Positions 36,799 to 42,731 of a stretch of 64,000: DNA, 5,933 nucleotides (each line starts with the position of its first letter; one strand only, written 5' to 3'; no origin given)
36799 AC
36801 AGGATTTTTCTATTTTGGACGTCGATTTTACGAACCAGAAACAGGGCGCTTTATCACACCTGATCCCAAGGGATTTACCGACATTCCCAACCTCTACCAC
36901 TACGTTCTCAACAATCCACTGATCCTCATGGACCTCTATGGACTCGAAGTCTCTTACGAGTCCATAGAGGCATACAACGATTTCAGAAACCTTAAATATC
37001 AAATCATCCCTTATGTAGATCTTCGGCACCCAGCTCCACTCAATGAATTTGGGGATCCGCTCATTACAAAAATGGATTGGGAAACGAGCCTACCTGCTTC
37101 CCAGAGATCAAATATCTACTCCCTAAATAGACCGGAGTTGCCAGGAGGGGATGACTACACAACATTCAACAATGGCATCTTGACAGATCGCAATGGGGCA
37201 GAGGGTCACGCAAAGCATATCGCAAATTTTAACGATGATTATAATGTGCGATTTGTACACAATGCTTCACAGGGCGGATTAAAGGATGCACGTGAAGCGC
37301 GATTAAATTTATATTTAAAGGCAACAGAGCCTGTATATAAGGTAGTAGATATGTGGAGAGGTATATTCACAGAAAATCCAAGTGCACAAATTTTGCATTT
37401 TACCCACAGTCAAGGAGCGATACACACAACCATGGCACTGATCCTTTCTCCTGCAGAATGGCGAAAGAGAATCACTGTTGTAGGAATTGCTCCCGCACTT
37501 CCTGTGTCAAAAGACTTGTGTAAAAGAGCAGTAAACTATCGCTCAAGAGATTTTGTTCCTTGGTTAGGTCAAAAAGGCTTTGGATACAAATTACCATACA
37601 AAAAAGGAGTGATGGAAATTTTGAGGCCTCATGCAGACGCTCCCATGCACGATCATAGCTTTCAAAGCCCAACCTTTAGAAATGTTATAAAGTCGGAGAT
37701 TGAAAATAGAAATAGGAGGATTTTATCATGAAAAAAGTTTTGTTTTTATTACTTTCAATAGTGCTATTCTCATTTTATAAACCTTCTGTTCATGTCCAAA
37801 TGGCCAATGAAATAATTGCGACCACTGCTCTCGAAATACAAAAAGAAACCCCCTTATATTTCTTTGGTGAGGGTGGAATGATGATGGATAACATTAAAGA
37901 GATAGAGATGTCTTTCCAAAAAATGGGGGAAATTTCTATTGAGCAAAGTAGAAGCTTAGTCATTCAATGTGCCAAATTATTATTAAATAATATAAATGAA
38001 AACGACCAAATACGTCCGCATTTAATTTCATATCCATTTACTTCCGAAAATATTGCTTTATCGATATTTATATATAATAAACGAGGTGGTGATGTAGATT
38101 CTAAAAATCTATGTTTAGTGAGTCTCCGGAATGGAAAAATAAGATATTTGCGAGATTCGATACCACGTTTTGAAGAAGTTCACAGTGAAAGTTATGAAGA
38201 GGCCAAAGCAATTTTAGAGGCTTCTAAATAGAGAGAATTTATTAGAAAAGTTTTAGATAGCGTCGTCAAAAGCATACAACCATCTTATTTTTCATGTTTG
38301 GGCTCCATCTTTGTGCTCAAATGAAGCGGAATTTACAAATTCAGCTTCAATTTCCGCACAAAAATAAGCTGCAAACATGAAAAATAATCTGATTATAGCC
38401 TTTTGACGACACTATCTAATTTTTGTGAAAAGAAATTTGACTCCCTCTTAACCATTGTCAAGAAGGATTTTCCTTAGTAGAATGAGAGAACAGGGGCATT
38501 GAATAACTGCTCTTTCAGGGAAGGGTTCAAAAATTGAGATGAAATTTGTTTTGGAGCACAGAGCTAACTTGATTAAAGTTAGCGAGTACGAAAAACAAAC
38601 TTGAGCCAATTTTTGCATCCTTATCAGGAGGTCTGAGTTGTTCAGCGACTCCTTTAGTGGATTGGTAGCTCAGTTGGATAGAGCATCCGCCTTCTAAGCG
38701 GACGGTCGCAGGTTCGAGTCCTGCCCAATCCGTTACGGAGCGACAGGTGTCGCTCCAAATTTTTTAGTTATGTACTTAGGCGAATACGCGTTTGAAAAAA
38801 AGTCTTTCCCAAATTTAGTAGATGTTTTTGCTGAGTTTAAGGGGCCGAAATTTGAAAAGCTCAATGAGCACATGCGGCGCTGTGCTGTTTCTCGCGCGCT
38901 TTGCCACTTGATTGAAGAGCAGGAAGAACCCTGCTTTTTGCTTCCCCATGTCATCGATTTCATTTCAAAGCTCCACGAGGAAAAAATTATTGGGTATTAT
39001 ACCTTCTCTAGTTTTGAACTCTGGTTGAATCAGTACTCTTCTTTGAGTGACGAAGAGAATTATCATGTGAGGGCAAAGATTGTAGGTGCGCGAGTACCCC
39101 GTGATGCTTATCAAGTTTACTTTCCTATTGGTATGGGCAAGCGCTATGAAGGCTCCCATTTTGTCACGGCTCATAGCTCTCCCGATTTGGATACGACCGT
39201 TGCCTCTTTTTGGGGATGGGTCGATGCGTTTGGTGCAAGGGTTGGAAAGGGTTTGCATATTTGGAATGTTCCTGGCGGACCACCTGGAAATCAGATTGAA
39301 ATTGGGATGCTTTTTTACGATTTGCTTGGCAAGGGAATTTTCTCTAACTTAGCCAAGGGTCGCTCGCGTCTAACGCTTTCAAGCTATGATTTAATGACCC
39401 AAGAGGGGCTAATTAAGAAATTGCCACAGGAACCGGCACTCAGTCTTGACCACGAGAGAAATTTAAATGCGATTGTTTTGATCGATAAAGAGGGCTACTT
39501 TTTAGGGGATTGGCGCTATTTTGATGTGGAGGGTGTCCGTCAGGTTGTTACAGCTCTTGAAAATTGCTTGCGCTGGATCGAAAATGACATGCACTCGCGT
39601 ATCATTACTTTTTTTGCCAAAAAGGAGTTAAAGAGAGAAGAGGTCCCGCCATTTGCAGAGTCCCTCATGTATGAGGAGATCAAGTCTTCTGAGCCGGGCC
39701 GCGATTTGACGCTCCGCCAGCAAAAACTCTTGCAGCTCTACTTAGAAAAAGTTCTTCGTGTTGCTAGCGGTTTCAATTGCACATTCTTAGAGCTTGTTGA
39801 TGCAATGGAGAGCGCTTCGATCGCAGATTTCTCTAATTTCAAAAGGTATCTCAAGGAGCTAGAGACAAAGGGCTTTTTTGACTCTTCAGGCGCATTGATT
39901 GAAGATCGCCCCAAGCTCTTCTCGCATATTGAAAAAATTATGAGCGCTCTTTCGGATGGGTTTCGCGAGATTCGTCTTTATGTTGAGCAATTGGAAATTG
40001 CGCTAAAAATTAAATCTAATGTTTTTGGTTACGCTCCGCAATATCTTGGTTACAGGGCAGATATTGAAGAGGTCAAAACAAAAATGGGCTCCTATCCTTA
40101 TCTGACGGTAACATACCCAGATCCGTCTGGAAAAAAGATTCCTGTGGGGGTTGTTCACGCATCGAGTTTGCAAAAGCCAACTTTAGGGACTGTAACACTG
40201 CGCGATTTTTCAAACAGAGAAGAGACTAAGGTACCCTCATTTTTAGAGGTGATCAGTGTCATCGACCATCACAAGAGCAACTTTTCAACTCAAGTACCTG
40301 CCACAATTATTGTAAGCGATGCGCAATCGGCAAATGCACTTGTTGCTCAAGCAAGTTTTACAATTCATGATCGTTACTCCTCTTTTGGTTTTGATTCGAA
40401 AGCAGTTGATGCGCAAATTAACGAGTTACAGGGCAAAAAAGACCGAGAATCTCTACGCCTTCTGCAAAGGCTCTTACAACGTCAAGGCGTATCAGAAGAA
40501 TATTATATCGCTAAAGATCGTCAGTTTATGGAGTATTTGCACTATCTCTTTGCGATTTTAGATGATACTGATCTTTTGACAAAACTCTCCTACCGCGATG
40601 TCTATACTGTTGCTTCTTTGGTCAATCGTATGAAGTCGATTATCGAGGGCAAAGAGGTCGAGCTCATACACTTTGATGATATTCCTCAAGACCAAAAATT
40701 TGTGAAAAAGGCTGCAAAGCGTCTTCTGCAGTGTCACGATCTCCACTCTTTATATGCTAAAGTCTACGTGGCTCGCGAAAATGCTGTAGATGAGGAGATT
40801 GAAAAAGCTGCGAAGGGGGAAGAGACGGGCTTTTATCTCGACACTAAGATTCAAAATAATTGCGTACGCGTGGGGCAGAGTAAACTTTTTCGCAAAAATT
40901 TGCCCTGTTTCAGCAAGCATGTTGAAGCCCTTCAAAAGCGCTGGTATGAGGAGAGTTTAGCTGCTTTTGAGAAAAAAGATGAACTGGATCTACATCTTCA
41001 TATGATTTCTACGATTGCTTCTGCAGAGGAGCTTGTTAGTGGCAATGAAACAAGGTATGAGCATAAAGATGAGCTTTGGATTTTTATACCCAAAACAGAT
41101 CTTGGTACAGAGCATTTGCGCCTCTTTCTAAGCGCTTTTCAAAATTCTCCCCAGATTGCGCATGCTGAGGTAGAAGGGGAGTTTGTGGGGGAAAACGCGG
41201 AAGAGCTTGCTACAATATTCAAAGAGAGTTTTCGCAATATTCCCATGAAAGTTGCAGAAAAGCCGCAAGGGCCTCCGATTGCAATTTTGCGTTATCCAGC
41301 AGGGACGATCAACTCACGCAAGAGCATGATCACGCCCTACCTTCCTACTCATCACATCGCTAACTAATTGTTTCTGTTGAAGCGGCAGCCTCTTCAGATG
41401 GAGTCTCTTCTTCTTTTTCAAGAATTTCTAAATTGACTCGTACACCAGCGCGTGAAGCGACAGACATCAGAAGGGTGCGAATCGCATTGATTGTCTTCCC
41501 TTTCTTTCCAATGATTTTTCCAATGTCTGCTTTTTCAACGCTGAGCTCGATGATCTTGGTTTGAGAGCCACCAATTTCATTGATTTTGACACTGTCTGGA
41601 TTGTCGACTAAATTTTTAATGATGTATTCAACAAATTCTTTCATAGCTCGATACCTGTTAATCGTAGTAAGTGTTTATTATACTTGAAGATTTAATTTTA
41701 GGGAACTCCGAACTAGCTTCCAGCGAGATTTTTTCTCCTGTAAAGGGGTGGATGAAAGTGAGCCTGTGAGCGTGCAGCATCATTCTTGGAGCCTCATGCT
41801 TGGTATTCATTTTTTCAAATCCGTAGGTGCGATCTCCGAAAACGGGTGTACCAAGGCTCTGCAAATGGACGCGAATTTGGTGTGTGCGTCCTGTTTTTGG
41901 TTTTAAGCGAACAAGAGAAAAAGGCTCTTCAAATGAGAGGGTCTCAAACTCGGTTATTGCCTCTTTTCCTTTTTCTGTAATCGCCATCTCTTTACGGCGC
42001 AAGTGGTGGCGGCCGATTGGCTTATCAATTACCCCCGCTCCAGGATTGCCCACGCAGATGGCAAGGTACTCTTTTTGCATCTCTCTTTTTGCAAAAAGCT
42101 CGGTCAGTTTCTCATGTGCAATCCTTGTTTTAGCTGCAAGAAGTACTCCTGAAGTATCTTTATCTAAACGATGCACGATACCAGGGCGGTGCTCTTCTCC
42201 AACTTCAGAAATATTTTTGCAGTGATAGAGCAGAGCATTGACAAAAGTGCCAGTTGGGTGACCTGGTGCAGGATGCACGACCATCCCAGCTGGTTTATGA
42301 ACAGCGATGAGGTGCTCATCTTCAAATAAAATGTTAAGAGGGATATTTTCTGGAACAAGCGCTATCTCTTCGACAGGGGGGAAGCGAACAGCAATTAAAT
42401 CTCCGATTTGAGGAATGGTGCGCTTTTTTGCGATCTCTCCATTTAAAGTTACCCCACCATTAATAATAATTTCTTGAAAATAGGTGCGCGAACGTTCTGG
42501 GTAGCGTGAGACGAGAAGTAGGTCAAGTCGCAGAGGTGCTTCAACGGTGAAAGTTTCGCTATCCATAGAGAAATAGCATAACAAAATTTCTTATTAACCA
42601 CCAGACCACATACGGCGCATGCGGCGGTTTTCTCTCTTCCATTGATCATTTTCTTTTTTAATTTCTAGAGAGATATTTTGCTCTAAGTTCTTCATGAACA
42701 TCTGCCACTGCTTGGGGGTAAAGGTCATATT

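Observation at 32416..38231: Sec-signal RHS/YD-repeat protein with a lipase-like tip and a coupled exported partner, beside tRNA-Arg in a chlamydial genome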

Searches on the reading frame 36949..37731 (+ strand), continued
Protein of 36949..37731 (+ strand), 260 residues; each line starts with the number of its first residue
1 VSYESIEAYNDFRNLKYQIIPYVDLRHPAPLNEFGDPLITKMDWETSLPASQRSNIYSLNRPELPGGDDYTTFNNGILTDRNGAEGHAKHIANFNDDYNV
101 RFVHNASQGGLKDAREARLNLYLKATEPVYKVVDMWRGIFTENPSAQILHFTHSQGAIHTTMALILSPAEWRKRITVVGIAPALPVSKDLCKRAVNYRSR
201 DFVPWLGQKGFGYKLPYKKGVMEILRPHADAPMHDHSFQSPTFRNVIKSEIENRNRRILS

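Call 70: search_protein_families(library=pfam, proteins=[P0005, P0008, P0011, P0012, P0014, P0020, P0023, P0029, P0060], max_evalue=0.001)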
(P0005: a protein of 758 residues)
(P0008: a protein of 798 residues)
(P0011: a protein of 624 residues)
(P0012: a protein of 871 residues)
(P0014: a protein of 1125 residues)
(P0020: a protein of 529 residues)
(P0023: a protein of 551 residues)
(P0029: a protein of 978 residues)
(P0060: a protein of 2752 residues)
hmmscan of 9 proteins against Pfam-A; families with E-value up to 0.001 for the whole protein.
P0005 (758 aa): 3 families
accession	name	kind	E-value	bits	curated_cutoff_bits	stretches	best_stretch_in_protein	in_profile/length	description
PF05593.20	RHS_repeat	-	3.2e-17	62.9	22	0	53-77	1-25/38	RHS Repeat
PF05095.17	DUF687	-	3.6e-11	42.7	25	1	557-719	28-184/537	Protein of unknown function (DUF687)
PF25023.1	TEN_YD-shell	-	7.9e-07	28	50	1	248-467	663-867/909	Teneurin YD-shell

P0008 (798 aa): 2 families
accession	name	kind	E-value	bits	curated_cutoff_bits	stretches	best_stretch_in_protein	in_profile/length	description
PF05593.20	RHS_repeat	-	1.6e-15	57.5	22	0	311-343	7-37/38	RHS Repeat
PF05095.17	DUF687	-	5.2e-14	52.1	25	1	604-761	33-186/537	Protein of unknown function (DUF687)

P0011 (624 aa): 1 family
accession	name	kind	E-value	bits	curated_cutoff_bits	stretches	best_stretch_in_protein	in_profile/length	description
PF05095.17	DUF687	-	7.1e-14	51.7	25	1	430-581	34-180/537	Protein of unknown function (DUF687)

P0012 (871 aa): 2 families
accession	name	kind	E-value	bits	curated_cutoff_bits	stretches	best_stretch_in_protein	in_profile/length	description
PF05593.20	RHS_repeat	-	4.3e-30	103.9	22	1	240-274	1-34/38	RHS Repeat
PF05095.17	DUF687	-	2e-16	60.1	25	1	667-857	25-208/537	Protein of unknown function (DUF687)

P0014 (1125 aa): 2 families
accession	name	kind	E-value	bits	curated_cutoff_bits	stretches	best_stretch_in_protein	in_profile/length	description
PF05593.20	RHS_repeat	-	4.1e-43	145.4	22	2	56-89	1-34/38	RHS Repeat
PF05095.17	DUF687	-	4.6e-12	45.7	25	1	931-1082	34-180/537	Protein of unknown function (DUF687)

P0020 (529 aa): 2 families
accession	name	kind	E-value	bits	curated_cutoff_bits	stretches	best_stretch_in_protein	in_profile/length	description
PF05095.17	DUF687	-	5.4e-14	52.1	25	1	310-494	32-208/537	Protein of unknown function (DUF687)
PF02089.21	Palm_thioest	-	0.00087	19.5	26.8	0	330-504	18-162/254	Palmitoyl protein thioesterase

P0023 (551 aa): 3 families
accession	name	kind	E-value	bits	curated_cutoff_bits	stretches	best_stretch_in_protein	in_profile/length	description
PF05095.17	DUF687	-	2.1e-12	46.8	25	1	357-509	34-180/537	Protein of unknown function (DUF687)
PF05593.20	RHS_repeat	-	8.4e-08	32.9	22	0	176-210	4-37/38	RHS Repeat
PF11288.14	DUF3089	-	0.00024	21.1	23.4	1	423-491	80-149/207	Protein of unknown function (DUF3089)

P0029 (978 aa): 3 families
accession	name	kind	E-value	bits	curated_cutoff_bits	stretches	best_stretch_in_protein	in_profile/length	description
PF05593.20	RHS_repeat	-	3.1e-27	94.8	22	0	520-552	5-37/38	RHS Repeat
PF05095.17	DUF687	-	9.4e-13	48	25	1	783-945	33-188/537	Protein of unknown function (DUF687)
PF25023.1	TEN_YD-shell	-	1.5e-09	37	50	1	442-704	625-892/909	Teneurin YD-shell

P0060 (2752 aa): 3 families
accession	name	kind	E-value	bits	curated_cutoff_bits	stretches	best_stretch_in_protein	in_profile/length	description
PF05593.20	RHS_repeat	-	7.4e-48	160.5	22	2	1836-1872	1-37/38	RHS Repeat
PF20148.4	DUF6531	-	2.1e-15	57.2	24.1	1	1166-1237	2-74/74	Domain of unknown function (DUF6531)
PF05095.17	DUF687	-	1e-06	28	25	1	2557-2737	35-207/537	Protein of unknown function (DUF687)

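Call 76: find_encoding_contigs(protein=P0156, flank=5000, max_places=1)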
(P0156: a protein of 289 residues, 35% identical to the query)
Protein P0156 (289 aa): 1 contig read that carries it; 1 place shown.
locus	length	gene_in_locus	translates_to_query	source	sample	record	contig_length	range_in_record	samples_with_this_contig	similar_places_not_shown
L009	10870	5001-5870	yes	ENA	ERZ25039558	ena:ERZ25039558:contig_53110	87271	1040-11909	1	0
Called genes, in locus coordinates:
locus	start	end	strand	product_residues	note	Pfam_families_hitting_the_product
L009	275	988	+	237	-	-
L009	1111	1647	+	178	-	-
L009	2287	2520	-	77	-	-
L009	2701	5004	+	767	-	PF05593:RHS_repeat (faint), PF25023:TEN_YD-shell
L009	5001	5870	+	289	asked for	PF05095:DUF687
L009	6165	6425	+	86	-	-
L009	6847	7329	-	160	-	PF18324:Isocitrate_DH_C_bact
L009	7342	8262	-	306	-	PF00180:Iso_dh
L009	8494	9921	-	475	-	PF01565:FAD_binding_4, PF08031:BBE (weak)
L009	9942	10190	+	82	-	-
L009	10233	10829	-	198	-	PF00646:F-box (weak), PF12937:F-box-like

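Call 77: find_encoding_contigs(protein=P0171, flank=5000, max_places=1)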
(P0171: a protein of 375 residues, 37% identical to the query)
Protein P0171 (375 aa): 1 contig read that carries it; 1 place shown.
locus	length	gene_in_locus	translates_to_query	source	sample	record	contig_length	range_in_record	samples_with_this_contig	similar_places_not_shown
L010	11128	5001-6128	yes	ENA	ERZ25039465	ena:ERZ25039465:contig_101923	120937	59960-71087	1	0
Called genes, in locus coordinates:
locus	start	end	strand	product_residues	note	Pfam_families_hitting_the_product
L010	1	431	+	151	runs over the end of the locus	PF13744:HTH_37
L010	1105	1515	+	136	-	-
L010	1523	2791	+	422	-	PF05593:RHS_repeat (weak)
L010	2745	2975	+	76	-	PF05593:RHS_repeat (faint)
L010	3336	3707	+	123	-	-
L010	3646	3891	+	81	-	-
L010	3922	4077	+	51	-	-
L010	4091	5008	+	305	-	PF05593:RHS_repeat (faint), PF25023:TEN_YD-shell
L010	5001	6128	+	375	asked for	PF05095:DUF687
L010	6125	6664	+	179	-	-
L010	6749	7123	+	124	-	-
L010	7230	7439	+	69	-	-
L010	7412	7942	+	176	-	-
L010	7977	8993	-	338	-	PF12146:Hydrolase_4 (weak), PF00326:Peptidase_S9 (faint)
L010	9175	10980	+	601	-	-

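Call 78: find_encoding_contigs(protein=P0158, flank=5000, max_places=1)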
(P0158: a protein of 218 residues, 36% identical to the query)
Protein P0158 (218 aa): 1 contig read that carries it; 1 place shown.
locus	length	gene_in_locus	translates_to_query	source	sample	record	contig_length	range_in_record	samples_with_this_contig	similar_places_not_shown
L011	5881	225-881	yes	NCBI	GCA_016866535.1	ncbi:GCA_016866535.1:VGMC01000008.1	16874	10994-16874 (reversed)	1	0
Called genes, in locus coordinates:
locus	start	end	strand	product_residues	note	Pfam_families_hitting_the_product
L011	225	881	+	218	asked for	PF05095:DUF687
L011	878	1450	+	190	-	-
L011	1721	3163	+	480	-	PF13808:DDE_Tnp_1_assoc, PF01609:DDE_Tnp_1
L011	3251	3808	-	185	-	-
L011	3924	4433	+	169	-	-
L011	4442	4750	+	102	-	PF18765:Polbeta (weak)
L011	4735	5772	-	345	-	-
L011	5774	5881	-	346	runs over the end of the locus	-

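Call 92: search_protein_families(library=pfam, proteins=[P0030, P0044, P0161, P0178, P0206, P0170, P0165, P0208, P0214, P0163], max_evalue=0.01)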
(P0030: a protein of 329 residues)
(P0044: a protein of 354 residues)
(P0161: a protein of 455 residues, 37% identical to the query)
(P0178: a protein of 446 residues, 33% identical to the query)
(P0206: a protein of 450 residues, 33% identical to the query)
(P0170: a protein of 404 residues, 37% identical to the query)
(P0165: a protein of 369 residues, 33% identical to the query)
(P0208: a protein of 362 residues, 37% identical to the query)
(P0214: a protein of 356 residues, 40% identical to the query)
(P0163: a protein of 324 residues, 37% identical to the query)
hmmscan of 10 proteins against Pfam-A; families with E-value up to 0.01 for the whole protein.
P0030 (329 aa): 1 family
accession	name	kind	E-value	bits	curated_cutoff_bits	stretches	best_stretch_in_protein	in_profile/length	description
PF05095.17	DUF687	-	2.1e-08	33.6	25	1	137-273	33-165/537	Protein of unknown function (DUF687)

P0044 (354 aa): 2 families
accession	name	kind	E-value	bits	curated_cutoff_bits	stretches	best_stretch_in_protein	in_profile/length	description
PF05095.17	DUF687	-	4.6e-15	55.6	25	1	167-346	37-209/537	Protein of unknown function (DUF687)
PF00612.33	IQ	-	6.5e-11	41.5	20.3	2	103-120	2-19/21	IQ calmodulin-binding motif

P0161 (455 aa): 2 families
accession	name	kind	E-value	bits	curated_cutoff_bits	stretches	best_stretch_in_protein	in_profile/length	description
PF05095.17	DUF687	-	1.4e-11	44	25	1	262-440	36-207/537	Protein of unknown function (DUF687)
PF12146.15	Hydrolase_4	-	0.0021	17.8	27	1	322-417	59-151/239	Serine aminopeptidase, S33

P0178 (446 aa): 1 family
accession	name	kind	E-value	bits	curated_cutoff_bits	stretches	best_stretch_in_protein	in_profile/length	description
PF05095.17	DUF687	-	3e-19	69.4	25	1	246-422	34-203/537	Protein of unknown function (DUF687)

P0206 (450 aa): 1 family
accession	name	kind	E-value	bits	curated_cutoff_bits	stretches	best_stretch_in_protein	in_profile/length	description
PF05095.17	DUF687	-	0.0078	15.2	25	0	246-379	40-167/537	Protein of unknown function (DUF687)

P0170 (404 aa): 2 families
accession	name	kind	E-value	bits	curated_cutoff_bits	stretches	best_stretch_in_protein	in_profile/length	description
PF05095.17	DUF687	-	2.8e-11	43.1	25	1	219-384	34-193/537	Protein of unknown function (DUF687)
PF08655.15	DASH_Ask1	-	0.00028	21.2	20.7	0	277-296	40-59/64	DASH complex subunit Ask1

P0165 (369 aa): 1 family
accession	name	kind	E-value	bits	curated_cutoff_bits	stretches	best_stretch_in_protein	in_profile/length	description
PF05095.17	DUF687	-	2.9e-11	43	25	1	177-359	33-207/537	Protein of unknown function (DUF687)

P0208 (362 aa): 2 families
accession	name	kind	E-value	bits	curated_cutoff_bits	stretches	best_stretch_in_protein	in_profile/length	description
PF05095.17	DUF687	-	2.5e-08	33.3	25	1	183-296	37-147/537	Protein of unknown function (DUF687)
PF02089.21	Palm_thioest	-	0.008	16.3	26.8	0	257-292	67-102/254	Palmitoyl protein thioesterase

P0214 (356 aa): 0 families

P0163 (324 aa): 1 family
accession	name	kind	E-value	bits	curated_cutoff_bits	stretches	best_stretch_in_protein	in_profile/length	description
PF05095.17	DUF687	-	4.3e-14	52.4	25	1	128-310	33-208/537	Protein of unknown function (DUF687)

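Call 94: find_encoding_contigs(protein=P0044, flank=6000, max_places=1)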
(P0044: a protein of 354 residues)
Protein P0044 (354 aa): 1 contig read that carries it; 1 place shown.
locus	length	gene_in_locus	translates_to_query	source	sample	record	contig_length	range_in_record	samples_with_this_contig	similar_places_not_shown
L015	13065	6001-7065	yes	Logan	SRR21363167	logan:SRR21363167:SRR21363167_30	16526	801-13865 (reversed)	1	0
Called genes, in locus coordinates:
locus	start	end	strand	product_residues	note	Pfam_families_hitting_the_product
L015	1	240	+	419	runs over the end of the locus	PF07949:YbbR (faint)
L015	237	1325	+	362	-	PF13439:Glyco_transf_4, PF13579:Glyco_trans_4_4, PF00534:Glycos_transf_1, PF13692:Glyco_trans_1_4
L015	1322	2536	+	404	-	PF03279:Lip_A_acyltrans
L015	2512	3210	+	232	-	PF20260:PUA_4, PF04452:Methyltrans_RNA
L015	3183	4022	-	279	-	PF01308:Chlam_OMP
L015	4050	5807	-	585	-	PF00224:PK, PF02887:PK_C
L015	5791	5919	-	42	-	-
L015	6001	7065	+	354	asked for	PF00612:IQ (faint), PF05095:DUF687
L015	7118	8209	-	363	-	PF17761:DUF1016_N, PF06250:YhcG_C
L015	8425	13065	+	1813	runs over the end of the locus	?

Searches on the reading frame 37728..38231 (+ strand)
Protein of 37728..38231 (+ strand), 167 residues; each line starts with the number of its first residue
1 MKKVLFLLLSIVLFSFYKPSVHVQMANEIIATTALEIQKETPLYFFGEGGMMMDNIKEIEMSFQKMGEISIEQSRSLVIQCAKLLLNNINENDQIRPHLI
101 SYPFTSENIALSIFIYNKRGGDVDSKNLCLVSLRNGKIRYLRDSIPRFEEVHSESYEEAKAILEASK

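Call 3: search_protein_families(library=pfam, proteins=[window:37728-38231:+], max_evalue=1)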
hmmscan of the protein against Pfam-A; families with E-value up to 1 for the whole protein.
window:37728-38231:+ (167 aa): 0 families

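Call 4: search_protein_families(library=ncbifam, proteins=[window:37728-38231:+], max_evalue=1)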
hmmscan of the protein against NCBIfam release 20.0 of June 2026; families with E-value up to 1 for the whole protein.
window:37728-38231:+ (167 aa): 0 families

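Call 81: search_solved_structures(query=A4, max_evalue=10, show_alignments=0)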
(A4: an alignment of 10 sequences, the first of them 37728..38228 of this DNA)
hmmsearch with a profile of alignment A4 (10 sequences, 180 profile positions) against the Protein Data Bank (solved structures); distinct sequences matched with E-value up to 10: 1.
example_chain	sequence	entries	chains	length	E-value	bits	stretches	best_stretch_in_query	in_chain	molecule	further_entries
9v1i_lR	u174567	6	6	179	1.1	12.2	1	67-108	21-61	60S ribosomal protein L17, putative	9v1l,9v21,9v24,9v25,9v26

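Call 82: search_protein_families(library=pfam, alignment_id=A4, max_evalue=1)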
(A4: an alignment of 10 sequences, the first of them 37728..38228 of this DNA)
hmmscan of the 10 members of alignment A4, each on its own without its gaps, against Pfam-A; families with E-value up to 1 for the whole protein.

A. member 1, window:37728-38228:+ (167 aa): 0 families

B. families by the number of members that match (of 10 scanned): 5 families
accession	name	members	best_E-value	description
PF06480.20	FtsH_ext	1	0.00079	FtsH Extracellular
PF20875.2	SidC_C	1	0.016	SidC, C-terminal domain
PF09729.15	Gti1_Pac2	1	0.048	Gti1/Pac2 family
PF02901.20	PFL-like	1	0.065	Pyruvate formate lyase-like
PF17828.6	FAS_N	1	0.2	N-terminal domain in fatty acid synthase subunit beta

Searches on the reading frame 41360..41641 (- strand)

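Call 68: search_protein_families(library=pfam, proteins=[window:41360-41641:-], max_evalue=0.00001)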
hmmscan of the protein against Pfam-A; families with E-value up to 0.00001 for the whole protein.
window:41360-41641:- (93 aa): 1 family
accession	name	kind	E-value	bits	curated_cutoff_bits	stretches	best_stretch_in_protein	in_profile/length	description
PF13083.13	KH_KhpA-B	-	4e-24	84.8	32.1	1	1-73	1-73/73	KhpA/KhpB, KH domain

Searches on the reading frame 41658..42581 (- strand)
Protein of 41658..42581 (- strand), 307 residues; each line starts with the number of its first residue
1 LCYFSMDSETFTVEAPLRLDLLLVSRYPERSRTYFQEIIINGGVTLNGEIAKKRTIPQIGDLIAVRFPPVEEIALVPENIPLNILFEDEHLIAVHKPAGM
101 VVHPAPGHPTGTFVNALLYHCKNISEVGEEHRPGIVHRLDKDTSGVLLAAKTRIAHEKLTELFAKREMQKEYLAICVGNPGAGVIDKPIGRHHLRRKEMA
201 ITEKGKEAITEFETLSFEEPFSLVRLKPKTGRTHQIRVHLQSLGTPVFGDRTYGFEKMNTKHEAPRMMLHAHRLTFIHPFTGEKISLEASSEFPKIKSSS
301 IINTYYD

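Call 68: search_protein_families(library=pfam, proteins=[window:41658-42581:-], max_evalue=0.00001)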
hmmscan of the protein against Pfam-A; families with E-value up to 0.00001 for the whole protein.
window:41658-42581:- (307 aa): 2 families
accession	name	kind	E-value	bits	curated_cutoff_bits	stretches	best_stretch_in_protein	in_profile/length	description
PF00849.27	PseudoU_synth_2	-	2e-37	129.2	26.8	1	90-242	1-152/152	RNA pseudouridylate synthase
PF01479.30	S4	-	1.8e-06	28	22.8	1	17-63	1-48/48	S4 domain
